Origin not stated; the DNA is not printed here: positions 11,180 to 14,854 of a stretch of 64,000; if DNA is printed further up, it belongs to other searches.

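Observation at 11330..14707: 1125-aa alpha/beta hydrolase with an inserted canonical EF-hand and a C-terminal triple HPDG(F/W)DxGL repeat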

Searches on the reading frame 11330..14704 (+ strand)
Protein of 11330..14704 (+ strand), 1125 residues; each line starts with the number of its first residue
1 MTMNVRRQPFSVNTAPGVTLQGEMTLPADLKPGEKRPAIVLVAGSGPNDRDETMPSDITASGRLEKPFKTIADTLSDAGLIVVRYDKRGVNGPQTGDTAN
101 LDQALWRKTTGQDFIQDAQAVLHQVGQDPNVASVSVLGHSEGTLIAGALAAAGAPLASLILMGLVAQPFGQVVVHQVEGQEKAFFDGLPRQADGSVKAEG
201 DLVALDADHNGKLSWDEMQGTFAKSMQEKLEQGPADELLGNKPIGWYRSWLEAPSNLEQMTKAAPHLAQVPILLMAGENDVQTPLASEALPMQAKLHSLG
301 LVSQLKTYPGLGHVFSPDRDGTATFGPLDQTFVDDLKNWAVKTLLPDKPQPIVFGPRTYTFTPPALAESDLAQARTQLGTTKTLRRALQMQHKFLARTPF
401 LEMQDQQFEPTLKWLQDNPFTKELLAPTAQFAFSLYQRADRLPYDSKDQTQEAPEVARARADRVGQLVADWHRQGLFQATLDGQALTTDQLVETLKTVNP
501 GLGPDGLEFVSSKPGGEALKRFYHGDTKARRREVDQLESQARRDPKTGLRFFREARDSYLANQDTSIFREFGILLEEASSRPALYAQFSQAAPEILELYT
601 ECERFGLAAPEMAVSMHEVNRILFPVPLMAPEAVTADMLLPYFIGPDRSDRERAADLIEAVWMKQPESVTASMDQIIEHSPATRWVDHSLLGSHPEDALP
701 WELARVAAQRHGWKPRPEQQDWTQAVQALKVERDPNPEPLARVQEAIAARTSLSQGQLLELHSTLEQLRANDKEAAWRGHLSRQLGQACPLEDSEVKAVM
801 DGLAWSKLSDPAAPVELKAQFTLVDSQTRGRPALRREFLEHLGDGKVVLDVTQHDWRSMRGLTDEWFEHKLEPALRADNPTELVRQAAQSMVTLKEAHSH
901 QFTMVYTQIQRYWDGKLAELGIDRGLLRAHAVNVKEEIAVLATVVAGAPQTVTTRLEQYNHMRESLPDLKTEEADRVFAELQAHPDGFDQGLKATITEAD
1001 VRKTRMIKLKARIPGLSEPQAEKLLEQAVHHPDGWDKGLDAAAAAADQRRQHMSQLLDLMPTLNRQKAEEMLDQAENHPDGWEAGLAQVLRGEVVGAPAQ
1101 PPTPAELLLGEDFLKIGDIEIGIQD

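Call 3: search_protein_families(library=pfam, proteins=[window:11330-14704:+], max_evalue=1)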
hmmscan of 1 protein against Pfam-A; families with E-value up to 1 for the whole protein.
window:11330-14704:+ (1125 aa): 8 families
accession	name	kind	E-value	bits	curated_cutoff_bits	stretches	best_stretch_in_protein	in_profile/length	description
PF12146.15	Hydrolase_4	-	3e-10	40.2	27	1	68-314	20-233/239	Serine aminopeptidase, S33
PF00326.27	Peptidase_S9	-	4.2e-07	30.1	22.6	1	247-319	116-193/213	Prolyl oligopeptidase family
PF01738.24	DLH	-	0.0014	18.7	21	1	261-320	135-193/217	Dienelactone hydrolase family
PF00561.26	Abhydrolase_1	-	0.0024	18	25.8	1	65-314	14-239/245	alpha/beta hydrolase fold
PF08386.16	Abhydrolase_4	-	0.032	14.8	21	1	262-315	27-75/103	TAP-like protein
PF14013.11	MT0933_antitox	-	0.092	13.4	27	1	1023-1051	3-31/49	MT0933-like antitoxin protein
PF13202.12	EF-hand_5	-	0.18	11.8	25.9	1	204-219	7-22/25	EF hand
PF00036.39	EF-hand_1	-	0.24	11.5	25.4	1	205-223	9-27/29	EF hand domain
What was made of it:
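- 11336..12364 (+): Alpha/beta-hydrolase domain (aa 3-345), serine esterase/lipase type. Pfam Hydrolase_4 3e-10 and Peptidase_S9 4e-7 (call 3).
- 11945..11980 (+): EF-hand loop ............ (aa 206-217), with ligand positions 1, 3, 5, 9 and 12 being D, D, N, S and E. Pfam EF-hand is sub-threshold (call 3).
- On Alpha/beta-hydrolase fold, serine hydrolase: Hydrolase_4 scores 40.2 bits (cut-off 27) and Peptidase_S9 scores 30.1 bits (cut-off 22.6), call 3.
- On EF-hand calcium-binding motif: EF-hand_5 scores 11.8 bits and EF-hand_1 scores 11.5 bits, against cut-offs of about 25 (call 3).
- On PilY1/PilC family: No such Pfam hit at E up to 1 (call 3).
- Closest known: Canonical EF-hand. Different: Pfam scores are far below threshold (call 3).
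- Closest known: PilY1/PilC-type proteins encoded after minor pilin genes. Different: No PilY1 propeller or vWA domain (call 3) and no signal peptide.
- The EF-hand region of the model has pLDDT of only 57-65, its partner loop is degenerate, and Pfam EF-hand models are far below threshold (call 3). There is no PilY1/PilC or vWA domain at Pfam E up to 1 (call 3).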

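Call 4: search_protein_families(library=ncbifam, proteins=[window:11330-14704:+], max_evalue=1)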
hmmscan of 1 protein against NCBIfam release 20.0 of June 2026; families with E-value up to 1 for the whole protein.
window:11330-14704:+ (1125 aa): 1 family
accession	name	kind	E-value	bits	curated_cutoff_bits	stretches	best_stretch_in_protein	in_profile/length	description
NF041096.1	esterase_EstD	equivalog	1.2e-21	77.3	600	1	19-178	146-287/421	esterase EstD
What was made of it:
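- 11336..12364 (+): EstD-like 1e-21 (call 4).
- On Esterase EstD (NCBIfam NF041096, equivalog): 77.3 bits against a cut-off of 600, and only profile positions 146-287 are matched (call 4).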

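Call 6: find_homologous_proteins(query=window:11330-14704:+)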
Query window:11330-14704:+ (1125 aa): 5 proteins with E <= 0.001 among 8000 candidates.
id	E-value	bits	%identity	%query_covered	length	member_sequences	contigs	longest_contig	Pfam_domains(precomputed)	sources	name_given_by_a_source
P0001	0.0e+0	2487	100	98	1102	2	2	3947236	PF00326.28,PF12146.16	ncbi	ncbi:MAG: alpha/beta hydrolase family protein [Vulcanimicrobiota bacterium]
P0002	0.0e+0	2046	81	100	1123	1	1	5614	PF00326.28,PF12697.14,PF12146.16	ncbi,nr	ncbi:MAG: alpha/beta hydrolase [Candidatus Eremiobacteraeota bacterium]|nr:alpha/beta hydrolase [Can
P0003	0.0e+0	1488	60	100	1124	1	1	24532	PF00326.28,PF12697.14,PF01738.25,PF12146.16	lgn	-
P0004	0.0e+0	1020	52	77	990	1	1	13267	PF12146.16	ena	-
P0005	3.0e-8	50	28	28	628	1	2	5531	PF02129.25,PF00326.28,PF07859.20,PF12697.14,PF00561.27,PF12146.16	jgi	jgi:pimeloyl-ACP methyl ester carboxylesterase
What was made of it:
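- Checked: NCBI's own call for the identical protein starts later still (1102 aa, call 6), which would cut off two conserved beta-strands.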

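Call 9: search_solved_structures(query=window:11330-14704:+, max_evalue=1, show_alignments=2)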
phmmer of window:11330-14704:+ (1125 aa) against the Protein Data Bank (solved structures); distinct sequences matched with E-value up to 1: 11.
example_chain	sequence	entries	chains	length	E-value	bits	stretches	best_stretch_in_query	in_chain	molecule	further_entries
6khk_A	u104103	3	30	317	5.4e-05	24.3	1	68-342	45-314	Hydrolase, alpha/beta domain protein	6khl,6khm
3pf8_A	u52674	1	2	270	9.3e-05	23.5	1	67-162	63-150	Cinnamoyl esterase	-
7xrh_A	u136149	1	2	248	0.00015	22.8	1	67-162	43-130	Cinnamoyl esterase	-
3qm1_A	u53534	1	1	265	0.00023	22.2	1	67-162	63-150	Cinnamoyl esterase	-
3pf9_A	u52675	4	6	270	0.00024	22.1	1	67-162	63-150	Cinnamoyl esterase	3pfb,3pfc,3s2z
7xri_A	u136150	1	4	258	0.00042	21.3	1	67-162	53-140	Cinnamoyl esterase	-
10bv_A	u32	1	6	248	0.0027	18.7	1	68-162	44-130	Chlorogenic acid esterase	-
8slj_A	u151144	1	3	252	0.0027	18.6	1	68-162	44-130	Alpha/beta hydrolase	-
8skm_A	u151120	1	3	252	0.0028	18.6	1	68-162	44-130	Chlorogenic acid esterase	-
9pjb_A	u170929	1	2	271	0.018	15.9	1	14-168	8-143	MHETase MHT043-5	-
8wt1_A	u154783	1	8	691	0.81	10.5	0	7-47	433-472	S9 family peptidase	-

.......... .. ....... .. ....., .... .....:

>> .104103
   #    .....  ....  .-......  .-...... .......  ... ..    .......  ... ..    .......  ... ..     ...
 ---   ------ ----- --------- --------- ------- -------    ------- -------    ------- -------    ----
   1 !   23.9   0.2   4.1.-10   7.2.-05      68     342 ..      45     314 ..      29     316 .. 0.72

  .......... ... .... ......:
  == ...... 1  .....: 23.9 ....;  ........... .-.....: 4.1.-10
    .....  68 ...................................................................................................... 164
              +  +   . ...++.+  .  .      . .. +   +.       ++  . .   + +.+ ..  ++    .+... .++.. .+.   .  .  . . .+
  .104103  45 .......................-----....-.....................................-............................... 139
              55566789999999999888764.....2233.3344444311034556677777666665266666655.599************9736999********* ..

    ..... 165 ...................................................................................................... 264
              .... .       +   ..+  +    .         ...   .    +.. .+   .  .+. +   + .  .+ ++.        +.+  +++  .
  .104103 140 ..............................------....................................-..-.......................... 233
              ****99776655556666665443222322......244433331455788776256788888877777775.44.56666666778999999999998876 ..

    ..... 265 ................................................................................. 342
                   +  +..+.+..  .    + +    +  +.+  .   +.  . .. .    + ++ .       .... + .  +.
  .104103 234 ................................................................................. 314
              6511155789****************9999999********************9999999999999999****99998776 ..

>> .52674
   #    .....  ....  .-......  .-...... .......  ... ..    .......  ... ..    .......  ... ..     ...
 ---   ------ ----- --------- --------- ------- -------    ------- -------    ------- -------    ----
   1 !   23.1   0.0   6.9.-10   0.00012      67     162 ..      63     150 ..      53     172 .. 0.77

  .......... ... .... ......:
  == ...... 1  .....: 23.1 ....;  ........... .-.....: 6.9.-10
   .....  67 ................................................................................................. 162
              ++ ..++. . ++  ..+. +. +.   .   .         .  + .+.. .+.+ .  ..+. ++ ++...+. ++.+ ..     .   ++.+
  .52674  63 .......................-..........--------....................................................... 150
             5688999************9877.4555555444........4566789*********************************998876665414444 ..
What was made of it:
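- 11336..12364 (+): PDB sequence hits to cinnamoyl esterases (call 9).
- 11741..11755 (+): Nucleophile elbow GHSEG, with Ser140. It aligns to the GHS(W/Q)G elbow of the solved chains 6khk and 3pf8 (call 9).
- Pfam, NCBIfam and PDB matches (calls 3, 4, 9).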

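Call 16: find_encoding_contigs(protein=P0003, flank=10000, max_places=3)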
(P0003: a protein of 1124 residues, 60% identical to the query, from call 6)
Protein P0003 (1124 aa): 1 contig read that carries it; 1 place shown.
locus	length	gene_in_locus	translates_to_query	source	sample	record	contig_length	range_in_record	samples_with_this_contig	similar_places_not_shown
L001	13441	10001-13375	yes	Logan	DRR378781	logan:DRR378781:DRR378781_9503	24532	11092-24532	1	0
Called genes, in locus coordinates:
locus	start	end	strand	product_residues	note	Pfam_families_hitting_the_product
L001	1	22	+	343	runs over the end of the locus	PF00482:T2SSF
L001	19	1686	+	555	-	PF20423:AceK_regulatory, PF06315:AceK_kinase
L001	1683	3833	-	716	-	PF01494:FAD_binding_3 (faint), PF04820:Trp_halogenase (faint), PF12831:FAD_oxidored (weak), PF01266:DAO (weak), PF03692:CxxCxxCC (weak)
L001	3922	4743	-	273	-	PF10030:DUF2272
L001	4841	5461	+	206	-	PF01510:Amidase_2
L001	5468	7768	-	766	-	PF01564:Spermine_synth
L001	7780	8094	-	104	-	-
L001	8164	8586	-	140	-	-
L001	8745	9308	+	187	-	-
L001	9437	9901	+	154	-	PF00582:Usp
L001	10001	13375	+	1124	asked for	PF00326:Peptidase_S9 (faint), PF01738:DLH (faint), PF12146:Hydrolase_4, PF12697:Abhydrolase_6 (weak)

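Call 17: find_encoding_contigs(protein=P0004, flank=10000, max_places=3)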
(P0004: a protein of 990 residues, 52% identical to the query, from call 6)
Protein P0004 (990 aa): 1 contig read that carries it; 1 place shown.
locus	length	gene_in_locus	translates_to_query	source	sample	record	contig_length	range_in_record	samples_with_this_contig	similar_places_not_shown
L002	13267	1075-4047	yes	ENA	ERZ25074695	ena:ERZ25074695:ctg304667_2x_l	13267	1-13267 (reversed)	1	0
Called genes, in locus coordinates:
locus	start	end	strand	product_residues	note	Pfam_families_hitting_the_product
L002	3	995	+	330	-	?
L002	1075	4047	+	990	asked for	PF12146:Hydrolase_4 (faint)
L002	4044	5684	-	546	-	-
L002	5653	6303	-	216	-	-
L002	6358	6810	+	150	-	PF12883:DUF3828 (weak)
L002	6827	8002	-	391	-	PF12796:Ank_2, PF13637:Ank_4, PF13857:Ank_5 (weak), PF12796:Ank_2, PF12796:Ank_2, PF13637:Ank_4, PF13857:Ank_5, PF00023:Ank, +4 more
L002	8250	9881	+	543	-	PF01145:Band_7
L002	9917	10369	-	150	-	PF19647:Septknot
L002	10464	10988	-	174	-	-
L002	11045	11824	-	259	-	-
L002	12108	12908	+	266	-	-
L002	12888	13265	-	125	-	?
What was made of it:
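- On Type II secretion substrate or pseudopilus operon member: It is lost in L001 and L002 (calls 16, 17).
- Closest known: PilY1/PilC-type proteins encoded after minor pilin genes. Different: Synteny is not conserved (calls 16, 17).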

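Call 28: predict_structure(alignment_id=A1)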
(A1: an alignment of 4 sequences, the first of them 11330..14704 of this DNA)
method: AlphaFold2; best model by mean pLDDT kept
length: 1125 residues; sequences in the alignment: 4
mean_pLDDT: 55.0   pTM: 0.32
mean pLDDT of the five models: 55.0, 52.5, 52.4, 52.4, 51.1
residues with pLDDT >= 90: 0; 70-90: 190; 50-70: 521; < 50: 414
segments of 3 or more residues with pLDDT < 50: 1-4, 16-18, 44-66, 86-112, 163-183, 199-202, 204-206, 277-292, 307-328, 347-366, 445-450, 502-505, 512-520, 561-563, 601-626, 628-632, 680-736, 770-772, 784-834, 840-868, 872-874, 880-882, 892-907, 1095-1098, 1100-1116, 1119-1125
pLDDT, mean of each block of 10 residues (from residue 1): 55 56 73 78 43 25 41 73 57 31 40 62 77 72 60 68 43 40 52 57 49 56 55 56 53 52 63 51 34 52 50 32 38 66 56 25 45 55 64 62 66 70 72 77 50 69 82 74 72 76 55 44 56 64 56 56 51 62 61 53 42 38 44 55 55 56 53 53 40 36 42 40 35 45 57 48 52 54 47 44 37 39 43 48 39 43 46 51 51 44 44 60 63 61 58 72 71 69 77 71 66 60 68 71 70 72 66 72 69 52 46 45 40
secondary structure, 60 per line:
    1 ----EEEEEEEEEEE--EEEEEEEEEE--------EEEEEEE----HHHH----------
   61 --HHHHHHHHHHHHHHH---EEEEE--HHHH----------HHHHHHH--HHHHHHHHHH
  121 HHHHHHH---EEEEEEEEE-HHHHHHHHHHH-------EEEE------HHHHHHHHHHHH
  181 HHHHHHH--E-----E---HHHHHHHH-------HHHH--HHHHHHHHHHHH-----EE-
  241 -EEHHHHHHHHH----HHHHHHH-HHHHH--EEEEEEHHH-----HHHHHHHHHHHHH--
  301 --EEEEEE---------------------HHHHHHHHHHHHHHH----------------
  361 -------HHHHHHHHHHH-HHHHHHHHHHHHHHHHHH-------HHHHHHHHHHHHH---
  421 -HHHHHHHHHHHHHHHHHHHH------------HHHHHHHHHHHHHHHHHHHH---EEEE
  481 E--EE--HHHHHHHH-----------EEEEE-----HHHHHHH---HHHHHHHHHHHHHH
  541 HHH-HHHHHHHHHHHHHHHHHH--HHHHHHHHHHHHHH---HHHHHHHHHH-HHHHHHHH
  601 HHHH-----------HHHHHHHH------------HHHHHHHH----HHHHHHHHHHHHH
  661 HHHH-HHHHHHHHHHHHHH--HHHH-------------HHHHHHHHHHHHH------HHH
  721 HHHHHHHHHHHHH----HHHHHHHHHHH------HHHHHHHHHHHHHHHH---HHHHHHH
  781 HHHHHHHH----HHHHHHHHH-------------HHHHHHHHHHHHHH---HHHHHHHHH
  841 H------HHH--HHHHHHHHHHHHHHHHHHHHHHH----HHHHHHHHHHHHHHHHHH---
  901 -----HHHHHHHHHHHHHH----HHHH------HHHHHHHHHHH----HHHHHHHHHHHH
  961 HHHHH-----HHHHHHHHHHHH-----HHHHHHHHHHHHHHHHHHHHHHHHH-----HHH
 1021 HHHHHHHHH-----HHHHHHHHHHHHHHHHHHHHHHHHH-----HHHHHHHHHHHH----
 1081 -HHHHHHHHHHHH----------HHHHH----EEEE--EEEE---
elements in order (helices of 4 or more, strands of 3 or more residues): E5-15 E18-27 E36-42 H47-50 H63-77 E81-85 H88-91 H102-108 H111-127 E131-139 H141-151 E159-162 H169-187 H200-207 H215-218 H221-232 H244-252 H257-263 H265-269 E272-277 H286-298 E303-308 H330-344 H368-378 H380-397 H405-417 H422-441 H454-473 E477-481 H488-495 E507-511 H517-523 H527-543 H545-562 H565-578 H582-591 H593-604 H616-623 H636-643 H648-664 H666-679 H682-685 H699-711 H718-733 H738-748 H755-770 H774-788 H793-801 H815-828 H832-841 H853-875 H880-897 H906-919 H924-927 H934-944 H949-965 H971-982 H988-1012 H1018-1029 H1035-1059 H1065-1076 H1082-1093 H1104-1108 E1113-1116 E1119-1122
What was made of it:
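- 12362..12427 (+): Pro-rich linker (aa 345-366) between the head and the carrier. pLDDT below 50 and no secondary structure (call 28).
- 14495..14635 (+): 47-aa repeat unit 3 (aa 1056-1102), containing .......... Each unit is predicted as helix, HPDGW turn, long helix (call 28).
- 14642..14704 (+): C-terminal tail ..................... (aa 1105-1125), a predicted beta-hairpin and a motif shared with unrelated proteins. AF2 strands 1113-1116 and 1119-1122 at low confidence (call 28).
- On PilY1/PilC family: The C-region is predicted to be all-helical (call 28).
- The full-length model is poor (pLDDT 55, call 28), so nothing structural is known about the carrier.
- Tried and rejected: Full-length AlphaFold2 model from 4 sequences gave pLDDT 55 and pTM 0.32 (call 28).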

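Call 41: search_protein_families(library=padloc, proteins=[window:11330-14704:+], max_evalue=1)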
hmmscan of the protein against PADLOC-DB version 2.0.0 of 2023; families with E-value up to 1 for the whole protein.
window:11330-14704:+ (1125 aa): 0 families

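Call 66: find_encoding_contigs(protein=P0002, flank=5000, max_places=2)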
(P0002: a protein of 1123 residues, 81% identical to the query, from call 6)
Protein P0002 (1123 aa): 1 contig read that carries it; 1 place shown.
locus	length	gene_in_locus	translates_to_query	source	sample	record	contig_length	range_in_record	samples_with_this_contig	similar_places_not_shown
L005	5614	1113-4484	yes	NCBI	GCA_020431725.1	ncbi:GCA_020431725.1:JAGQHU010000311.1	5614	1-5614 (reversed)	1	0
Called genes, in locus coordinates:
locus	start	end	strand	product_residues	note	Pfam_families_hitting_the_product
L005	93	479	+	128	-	-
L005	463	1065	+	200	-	-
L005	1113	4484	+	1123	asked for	PF00326:Peptidase_S9 (faint), PF12146:Hydrolase_4, PF12697:Abhydrolase_6 (weak)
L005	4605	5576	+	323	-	-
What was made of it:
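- On Type II secretion substrate or pseudopilus operon member: Linkage is kept only in L005, at 81% identity (call 66).
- The order pseudopilin, pseudopilin, hydrolase is conserved in L005 (call 66).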

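Call 79: find_encoding_contigs(protein=P0001, flank=10000, max_places=2)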
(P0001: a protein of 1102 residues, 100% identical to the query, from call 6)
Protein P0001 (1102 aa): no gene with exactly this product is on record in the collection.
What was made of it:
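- Tried and rejected: Exact look-up of P0001 to get the genome record failed (call 79).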
